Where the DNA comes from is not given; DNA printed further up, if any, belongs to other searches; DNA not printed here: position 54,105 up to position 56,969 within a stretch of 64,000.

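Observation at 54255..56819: SbcC/Rad50-like coiled coil with an intact zinc hook but no ATPase head at either end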

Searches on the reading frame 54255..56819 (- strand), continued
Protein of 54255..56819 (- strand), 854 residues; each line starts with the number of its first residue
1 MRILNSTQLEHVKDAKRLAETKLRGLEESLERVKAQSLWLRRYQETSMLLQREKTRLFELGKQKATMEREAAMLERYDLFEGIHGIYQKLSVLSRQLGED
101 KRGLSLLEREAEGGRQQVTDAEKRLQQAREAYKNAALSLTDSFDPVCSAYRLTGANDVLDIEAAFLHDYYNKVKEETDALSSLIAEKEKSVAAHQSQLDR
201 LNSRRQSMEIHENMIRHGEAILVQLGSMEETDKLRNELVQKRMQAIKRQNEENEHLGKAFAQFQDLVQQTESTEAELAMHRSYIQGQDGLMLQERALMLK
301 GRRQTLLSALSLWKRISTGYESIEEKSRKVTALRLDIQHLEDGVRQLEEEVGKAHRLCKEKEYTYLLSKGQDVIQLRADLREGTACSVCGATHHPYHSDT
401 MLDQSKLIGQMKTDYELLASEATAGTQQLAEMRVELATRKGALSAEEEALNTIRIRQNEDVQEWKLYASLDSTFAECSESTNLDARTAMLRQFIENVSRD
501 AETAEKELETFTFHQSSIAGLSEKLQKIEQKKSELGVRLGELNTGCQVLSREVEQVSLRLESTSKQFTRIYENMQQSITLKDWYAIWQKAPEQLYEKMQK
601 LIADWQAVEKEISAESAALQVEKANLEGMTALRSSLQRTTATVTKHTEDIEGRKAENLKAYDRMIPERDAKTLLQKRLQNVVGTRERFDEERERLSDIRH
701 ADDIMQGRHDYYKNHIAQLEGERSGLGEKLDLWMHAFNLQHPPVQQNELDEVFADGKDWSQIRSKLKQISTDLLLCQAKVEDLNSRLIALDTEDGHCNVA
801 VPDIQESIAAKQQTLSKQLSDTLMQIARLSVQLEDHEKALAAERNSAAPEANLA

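Call 56: predict_structure(alignment_id=A3)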
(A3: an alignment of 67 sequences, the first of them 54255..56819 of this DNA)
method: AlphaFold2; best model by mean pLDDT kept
length: 854 residues; sequences in the alignment: 67
mean_pLDDT: 83.2   pTM: 0.33
mean pLDDT of the five models: 83.2, 82.9, 81.8, 81.6, 77.0
residues with pLDDT >= 90: 262; 70-90: 488; 50-70: 88; < 50: 16
segments of 3 or more residues with pLDDT < 50: 393-395, 847-854
pLDDT, mean of each block of 10 residues (from residue 1): 76 88 90 90 92 91 86 86 84 85 81 78 77 64 52 60 76 82 87 89 88 88 90 91 90 90 91 91 89 91 92 91 91 91 89 86 80 62 56 52 74 86 88 91 92 92 88 79 87 92 91 93 92 90 89 90 91 90 88 89 89 88 87 82 73 63 55 62 77 80 81 86 86 85 82 80 89 91 89 83 85 91 90 85 58 39
secondary structure, 60 per line:
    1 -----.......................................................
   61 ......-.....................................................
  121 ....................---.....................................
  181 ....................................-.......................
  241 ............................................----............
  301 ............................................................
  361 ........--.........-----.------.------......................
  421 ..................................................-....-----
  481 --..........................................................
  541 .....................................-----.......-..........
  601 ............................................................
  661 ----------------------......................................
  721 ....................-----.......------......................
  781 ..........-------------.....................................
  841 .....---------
elements in order (helices of 4 or more, strands of 3 or more residues): H6-66 H68-140 H144-216 H218-284 H289-368 H371-379 H399-470 H472-475 H483-577 H583-589 H591-660 H683-740 H746-752 H759-790 H804-845
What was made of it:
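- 55629..55664 (-): Zinc-hook motif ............, residues 386-397, at the predicted apex of the hairpin. It lies in the AF2 loop 369-398, between the two arms (call 56).
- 54258..55628 (-): C-terminal (descending) coiled-coil arm, residues 398-854. It is about 70 residues longer than the N arm because of loop insertions. It ends about 15-20 residues before the point where the C-terminal ATPase lobe begins in full-length relatives. AF2 helices 399-470, 483-577, 591-660, 683-740, 759-790 and 804-845, with loops at 471-482, 578-590, 661-682, 741-758 and 791-803 (call 56).
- On SbcC/Rad50 (ABC-type ATPase of the SbcCD/Mre11-Rad50 complex): C386-S-V-C389 lies in the apical loop of the AF2 model (call 56). 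The AF2 model is all helical with mean pLDDT 83 (call 56). The helical lengths of the two arms match once the loops of the C arm are discounted (call 56).
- Checked: AlphaFold2 (mean pLDDT 83) predicts helix from residue 6 to 845 with eight short breaks, and the hook lies in the only long loop, 369-398 (call 56).
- The AF2 model is all helical with the hook in the apical loop, pLDDT 83 (call 56).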

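Call 59: fold_search(model_id=the predicted structure, library=pdb)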
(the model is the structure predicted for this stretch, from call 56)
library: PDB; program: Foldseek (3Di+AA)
matches with E <= 10: 781; with E <= 0.001: 17
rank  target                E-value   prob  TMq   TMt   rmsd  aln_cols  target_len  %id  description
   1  9gm7_A                1.4e-08  1.00  0.11  0.08  57.5      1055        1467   11  MukBEF in a nucleotide-bound state with open neck gate (monomer) (released 2025-03-26)
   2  6yvu_B                2.4e-07  1.00  0.13  0.11  101.1       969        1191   12  Condensin complex from S.cerevisiae ATP-free apo non-engaged state (released 2020-07-15)
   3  7nyx_A                3.5e-07  1.00  0.14  0.10  60.1      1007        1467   11  Cryo-EM structure of the MukBEF-MatP-DNA monomer (closed conformation) (released 2021-07-07)
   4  6yvu_A                3.8e-07  1.00  0.10  0.08  100.7       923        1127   14  Condensin complex from S.cerevisiae ATP-free apo non-engaged state (released 2020-07-15)
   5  9qe0_B                7.1e-07  1.00  0.12  0.08  50.7       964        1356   12  Neobacillus vireti Wadjet-II JetABC dimer (released 2025-06-25)
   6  9qe0_A                2.7e-06  1.00  0.12  0.08  53.5       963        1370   12  Neobacillus vireti Wadjet-II JetABC dimer (released 2025-06-25)
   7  8i4x_B                3.7e-06  1.00  0.12  0.09  65.2       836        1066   12  Cryo-EM structure of 5-subunit Smc5/6 (released 2024-06-26)
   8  7qcd_B                1.8e-05  0.99  0.12  0.10  85.9       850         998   12  CryoEM structure of the Smc5/6-holocomplex (composite structure) (released 2022-09-21)
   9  7ogt_A                2.0e-05  1.00  0.16  0.20  95.3       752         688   11  Folded elbow of cohesin (released 2021-07-28)
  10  6z9l_A                2.8e-05  0.99  0.10  0.11  53.9       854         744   11  Enterococcal PrgA (released 2020-09-16)
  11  7yqh_B                6.6e-05  1.00  0.13  0.11  42.9       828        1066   10  Cryo-EM structure of 8-subunit Smc5/6 (released 2024-01-31)
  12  7zr1_C                8.6e-05  1.00  0.13  0.14  27.0       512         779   15  Chaetomium thermophilum Mre11-Rad50-Nbs1 complex bound to ATPyS (composite structure) (released 2023-01-11)
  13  7qcd_A                1.0e-04  0.96  0.11  0.10  75.0       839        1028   12  CryoEM structure of the Smc5/6-holocomplex (composite structure) (released 2022-09-21)
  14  9gm6_A                1.0e-04  0.89  0.09  0.07  84.0       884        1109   13  MukBEF in a nucleotide-bound state with open neck gate (heads core) (released 2025-03-26)
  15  7zr1_D                1.3e-04  1.00  0.13  0.14  29.7       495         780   14  Chaetomium thermophilum Mre11-Rad50-Nbs1 complex bound to ATPyS (composite structure) (released 2023-01-11)
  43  9c4k_B                6.5e-02  0.90  0.11  0.09  16.2       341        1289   14  Yersinia entomophaga holotoxin complex in prepore conformation (released 2025-12-31)
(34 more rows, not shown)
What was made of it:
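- On SbcC/Rad50 (ABC-type ATPase of the SbcCD/Mre11-Rad50 complex): Foldseek matches SMC and Rad50 arms (call 59).
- The best Foldseek PDB matches are the arms of MukB, condensin, JetC, Smc5/6 and Rad50 (call 59). The Foldseek matches are generic SMC-type arms with low TM-scores (call 59).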

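Call 60: list_cluster_members(proteins=[P0004, P0013, P0017, P0025, P0026, P0028, P0030, P0038, P0043, P0056])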
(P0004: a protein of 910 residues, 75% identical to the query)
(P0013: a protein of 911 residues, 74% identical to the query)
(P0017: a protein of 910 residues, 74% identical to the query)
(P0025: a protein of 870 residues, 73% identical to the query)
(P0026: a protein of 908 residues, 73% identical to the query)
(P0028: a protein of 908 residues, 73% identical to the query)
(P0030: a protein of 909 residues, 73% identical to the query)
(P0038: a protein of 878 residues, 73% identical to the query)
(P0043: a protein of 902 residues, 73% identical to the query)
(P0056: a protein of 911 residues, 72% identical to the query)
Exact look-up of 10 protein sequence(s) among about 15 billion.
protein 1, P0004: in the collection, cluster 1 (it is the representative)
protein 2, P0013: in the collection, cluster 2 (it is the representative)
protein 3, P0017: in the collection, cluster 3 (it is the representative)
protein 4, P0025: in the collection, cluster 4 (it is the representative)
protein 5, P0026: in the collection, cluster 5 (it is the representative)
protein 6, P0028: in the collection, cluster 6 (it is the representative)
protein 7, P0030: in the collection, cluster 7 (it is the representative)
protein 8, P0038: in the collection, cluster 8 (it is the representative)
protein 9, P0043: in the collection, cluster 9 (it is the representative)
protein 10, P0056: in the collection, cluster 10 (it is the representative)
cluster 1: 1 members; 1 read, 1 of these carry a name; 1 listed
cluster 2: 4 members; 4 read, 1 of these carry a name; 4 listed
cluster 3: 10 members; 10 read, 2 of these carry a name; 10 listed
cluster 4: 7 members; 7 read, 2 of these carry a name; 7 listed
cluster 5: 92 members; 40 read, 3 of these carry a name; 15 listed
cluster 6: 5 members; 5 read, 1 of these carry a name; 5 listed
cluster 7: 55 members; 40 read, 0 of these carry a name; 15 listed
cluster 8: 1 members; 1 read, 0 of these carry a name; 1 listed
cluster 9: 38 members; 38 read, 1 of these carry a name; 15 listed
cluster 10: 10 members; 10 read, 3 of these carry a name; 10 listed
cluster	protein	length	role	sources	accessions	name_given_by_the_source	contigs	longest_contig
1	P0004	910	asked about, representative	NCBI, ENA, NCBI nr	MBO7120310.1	MAG: hypothetical protein J6W03_08345 [Bacteroidaceae bacterium] | hypothetical protein [Bacteroidaceae bacterium]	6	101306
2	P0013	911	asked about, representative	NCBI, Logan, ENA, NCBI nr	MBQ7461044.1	MAG: hypothetical protein IJS63_02145 [Bacteroidaceae bacterium] | hypothetical protein [Bacteroidaceae bacterium]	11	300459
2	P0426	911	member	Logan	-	-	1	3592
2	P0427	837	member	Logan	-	-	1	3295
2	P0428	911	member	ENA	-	-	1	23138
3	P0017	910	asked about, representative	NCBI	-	-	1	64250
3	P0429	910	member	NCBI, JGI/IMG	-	DNA repair exonuclease SbcCD ATPase subunit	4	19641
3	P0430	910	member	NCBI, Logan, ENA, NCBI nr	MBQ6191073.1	MAG: hypothetical protein IJK51_02080 [Bacteroidaceae bacterium] | hypothetical protein [Bacteroidaceae bacterium]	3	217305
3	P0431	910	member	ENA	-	-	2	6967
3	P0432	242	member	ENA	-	-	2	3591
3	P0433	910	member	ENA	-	-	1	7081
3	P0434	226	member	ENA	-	-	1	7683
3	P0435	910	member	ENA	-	-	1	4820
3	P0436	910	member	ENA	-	-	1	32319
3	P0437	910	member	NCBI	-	-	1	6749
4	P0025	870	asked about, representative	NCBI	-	-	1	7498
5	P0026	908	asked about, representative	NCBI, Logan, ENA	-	-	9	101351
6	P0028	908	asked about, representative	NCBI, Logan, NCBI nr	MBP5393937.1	MAG: hypothetical protein J6Y59_08995 [Bacteroidaceae bacterium] | hypothetical protein [Bacteroidaceae bacterium]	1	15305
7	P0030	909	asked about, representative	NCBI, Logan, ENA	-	-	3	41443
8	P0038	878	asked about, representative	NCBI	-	-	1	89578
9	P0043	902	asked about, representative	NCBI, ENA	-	-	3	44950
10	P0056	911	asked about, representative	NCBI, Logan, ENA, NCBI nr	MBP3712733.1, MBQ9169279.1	MAG: hypothetical protein IJ148_00440 [Bacteroidaceae bacterium] | hypothetical protein [Bacteroidaceae bacterium]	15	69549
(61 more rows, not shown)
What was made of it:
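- Tried and rejected: I collected NCBI accession numbers of headless proteins (call 60).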

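Call 67: find_encoding_contigs(protein=P0230, flank=5000, max_places=1)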
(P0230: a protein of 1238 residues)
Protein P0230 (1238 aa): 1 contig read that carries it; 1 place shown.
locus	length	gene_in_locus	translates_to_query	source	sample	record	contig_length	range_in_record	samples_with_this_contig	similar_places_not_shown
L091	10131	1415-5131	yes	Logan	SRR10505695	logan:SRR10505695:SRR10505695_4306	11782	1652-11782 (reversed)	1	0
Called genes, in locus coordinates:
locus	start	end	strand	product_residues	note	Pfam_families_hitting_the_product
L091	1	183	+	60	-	?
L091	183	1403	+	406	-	PF00149:Metallophos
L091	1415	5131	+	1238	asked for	PF13476:AAA_23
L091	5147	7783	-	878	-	-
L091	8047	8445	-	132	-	PF11969:DcpS_C, PF01230:HIT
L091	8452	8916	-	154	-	PF03449:GreA_GreB_N, PF01272:GreA_GreB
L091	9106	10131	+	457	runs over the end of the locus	PF07676:PD40 (faint)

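Call 68: find_encoding_contigs(protein=P0193, flank=5000, max_places=1)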
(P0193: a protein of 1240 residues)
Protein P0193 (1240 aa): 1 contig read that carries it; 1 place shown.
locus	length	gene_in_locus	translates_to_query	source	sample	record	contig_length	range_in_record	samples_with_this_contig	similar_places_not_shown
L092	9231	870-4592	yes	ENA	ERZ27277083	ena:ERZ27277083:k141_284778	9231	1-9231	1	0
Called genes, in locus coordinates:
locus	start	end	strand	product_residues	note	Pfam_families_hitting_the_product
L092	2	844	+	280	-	?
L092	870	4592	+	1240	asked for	-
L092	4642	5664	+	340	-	PF01073:3Beta_HSD, PF01370:Epimerase, PF02719:Polysacc_synt_2 (weak), PF04321:RmlD_sub_bind, PF07993:NAD_binding_4 (faint), PF13460:NAD_binding_10 (faint), PF16363:GDP_Man_Dehyd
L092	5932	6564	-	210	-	PF07578:LAB_N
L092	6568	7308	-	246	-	PF00535:Glycos_transf_2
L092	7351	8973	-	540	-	-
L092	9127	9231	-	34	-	?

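Call 73: find_homologous_proteins(query=P0235, max_evalue=1e-20)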
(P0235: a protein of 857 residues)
Query P0235 (857 aa): 50 proteins with E <= 1e-20 among 8000 candidates.
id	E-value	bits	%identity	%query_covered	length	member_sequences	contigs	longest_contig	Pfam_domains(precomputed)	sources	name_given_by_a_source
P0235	0.0e+0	1844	100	100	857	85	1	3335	-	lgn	-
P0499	0.0e+0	1640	89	100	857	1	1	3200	-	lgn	-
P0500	0.0e+0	1467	81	100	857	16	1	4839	-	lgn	-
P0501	0.0e+0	1218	69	99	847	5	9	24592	-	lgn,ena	-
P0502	0.0e+0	1211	67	100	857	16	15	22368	-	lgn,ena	-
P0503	0.0e+0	1208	68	100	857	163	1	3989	-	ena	-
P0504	5.8e-278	942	55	100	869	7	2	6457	-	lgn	-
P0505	1.5e-276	938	54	100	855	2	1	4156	-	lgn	-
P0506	1.9e-275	934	53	100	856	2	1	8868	-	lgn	-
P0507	1.1e-274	932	54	100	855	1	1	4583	-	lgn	-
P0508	6.0e-274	929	54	100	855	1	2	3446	-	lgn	-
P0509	7.3e-273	926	53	100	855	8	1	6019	-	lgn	-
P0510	2.0e-271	921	53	100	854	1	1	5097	-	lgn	-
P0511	2.8e-271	920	54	100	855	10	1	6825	-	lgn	-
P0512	1.6e-270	918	53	100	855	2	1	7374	-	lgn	-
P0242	6.0e-43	165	25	97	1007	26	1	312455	-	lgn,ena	-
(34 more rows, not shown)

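Call 74: find_encoding_contigs(protein=P0501, flank=8000, max_places=2)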
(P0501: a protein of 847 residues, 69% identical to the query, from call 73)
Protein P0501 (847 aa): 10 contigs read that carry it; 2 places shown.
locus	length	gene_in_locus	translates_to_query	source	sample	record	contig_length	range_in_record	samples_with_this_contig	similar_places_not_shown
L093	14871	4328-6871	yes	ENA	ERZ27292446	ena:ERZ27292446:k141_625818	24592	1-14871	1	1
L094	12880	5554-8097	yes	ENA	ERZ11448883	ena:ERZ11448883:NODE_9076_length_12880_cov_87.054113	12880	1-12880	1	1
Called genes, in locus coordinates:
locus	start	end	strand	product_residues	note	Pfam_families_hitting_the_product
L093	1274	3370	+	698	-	PF03477:ATP-cone, PF13597:NRDD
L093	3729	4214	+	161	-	-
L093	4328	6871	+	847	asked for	-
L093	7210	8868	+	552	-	PF02838:Glyco_hydro_20b, PF00728:Glyco_hydro_20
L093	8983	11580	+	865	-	PF01624:MutS_I, PF05188:MutS_II, PF05192:MutS_III, PF05190:MutS_IV, PF00488:MutS_V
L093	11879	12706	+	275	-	PF05140:ResB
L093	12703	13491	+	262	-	PF01578:Cytochrom_C_asm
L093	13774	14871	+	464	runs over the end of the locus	PF14376:Haem_bd, PF00034:Cytochrom_C (faint), PF13442:Cytochrome_CBB3 (faint), PF03150:CCP_MauG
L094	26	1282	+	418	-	PF00079:Serpin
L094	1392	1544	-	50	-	-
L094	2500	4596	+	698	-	PF03477:ATP-cone, PF13597:NRDD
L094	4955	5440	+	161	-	-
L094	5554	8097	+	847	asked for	-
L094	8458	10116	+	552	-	PF02838:Glyco_hydro_20b, PF00728:Glyco_hydro_20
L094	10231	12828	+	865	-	PF01624:MutS_I, PF05188:MutS_II, PF05192:MutS_III, PF05190:MutS_IV, PF00488:MutS_V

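Call 75: find_encoding_contigs(protein=P0242, flank=8000, max_places=1)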
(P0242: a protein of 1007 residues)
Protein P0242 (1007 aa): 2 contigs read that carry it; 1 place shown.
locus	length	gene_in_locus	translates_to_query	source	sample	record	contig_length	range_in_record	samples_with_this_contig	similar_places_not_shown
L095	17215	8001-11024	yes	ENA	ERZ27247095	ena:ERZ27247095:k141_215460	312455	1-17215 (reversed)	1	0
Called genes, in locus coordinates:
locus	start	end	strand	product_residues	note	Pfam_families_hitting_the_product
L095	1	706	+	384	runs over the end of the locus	PF13173:AAA_14, PF13635:DUF4143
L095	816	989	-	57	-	-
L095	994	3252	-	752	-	PF13306:LRR_5, PF13855:LRR_8 (faint), PF13306:LRR_5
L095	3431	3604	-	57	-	-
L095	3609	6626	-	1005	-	PF13855:LRR_8 (faint), PF13306:LRR_5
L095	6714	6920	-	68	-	PF14053:DUF4248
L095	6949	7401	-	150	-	-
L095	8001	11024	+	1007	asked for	-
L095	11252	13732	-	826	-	-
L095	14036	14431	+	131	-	PF18291:HU-HIG, PF00216:Bac_DNA_binding (weak)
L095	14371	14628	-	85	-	-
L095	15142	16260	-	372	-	PF13749:HATPase_c_4 (faint)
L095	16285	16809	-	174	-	PF04326:SLFN_AlbA_2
